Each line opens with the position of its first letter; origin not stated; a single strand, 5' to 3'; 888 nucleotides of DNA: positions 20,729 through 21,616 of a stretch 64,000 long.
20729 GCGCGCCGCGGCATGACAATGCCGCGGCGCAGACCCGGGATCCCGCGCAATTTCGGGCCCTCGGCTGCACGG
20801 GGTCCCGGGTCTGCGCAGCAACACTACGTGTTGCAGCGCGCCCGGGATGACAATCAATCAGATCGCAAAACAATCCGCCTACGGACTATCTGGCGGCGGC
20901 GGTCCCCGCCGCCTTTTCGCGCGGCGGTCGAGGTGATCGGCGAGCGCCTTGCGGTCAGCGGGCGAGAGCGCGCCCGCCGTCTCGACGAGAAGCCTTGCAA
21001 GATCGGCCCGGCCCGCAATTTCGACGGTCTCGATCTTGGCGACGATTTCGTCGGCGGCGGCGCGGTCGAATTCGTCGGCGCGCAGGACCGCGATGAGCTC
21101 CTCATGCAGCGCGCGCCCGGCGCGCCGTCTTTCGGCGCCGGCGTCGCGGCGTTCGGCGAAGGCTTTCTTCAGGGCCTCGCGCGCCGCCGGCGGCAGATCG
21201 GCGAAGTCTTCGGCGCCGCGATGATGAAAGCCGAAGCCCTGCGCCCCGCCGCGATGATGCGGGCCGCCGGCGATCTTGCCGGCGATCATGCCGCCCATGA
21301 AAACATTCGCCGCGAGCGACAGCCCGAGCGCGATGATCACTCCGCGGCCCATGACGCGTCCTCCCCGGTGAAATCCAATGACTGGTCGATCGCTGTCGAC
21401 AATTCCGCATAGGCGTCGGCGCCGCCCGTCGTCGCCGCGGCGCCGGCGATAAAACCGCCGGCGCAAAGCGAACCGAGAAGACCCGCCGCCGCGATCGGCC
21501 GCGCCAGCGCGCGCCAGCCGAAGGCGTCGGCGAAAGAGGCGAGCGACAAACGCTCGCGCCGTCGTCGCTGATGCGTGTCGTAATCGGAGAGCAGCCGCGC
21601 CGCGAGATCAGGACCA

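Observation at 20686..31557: New ~258-bp MITE family (TIR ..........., 3-bp TNA target duplication) also sits between the response regulator and histidine kinase and right after another kinase gene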

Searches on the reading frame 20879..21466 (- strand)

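Call 19: search_protein_families(library=pfam, proteins=[window:20879-21466:-])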
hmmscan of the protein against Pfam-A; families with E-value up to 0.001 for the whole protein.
window:20879-21466:- (195 aa): 1 family
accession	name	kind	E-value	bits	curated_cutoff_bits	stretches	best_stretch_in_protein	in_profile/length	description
PF13801.11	Metal_resist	-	3.3e-20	72.9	29.2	1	49-173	1-124/125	Heavy-metal resistance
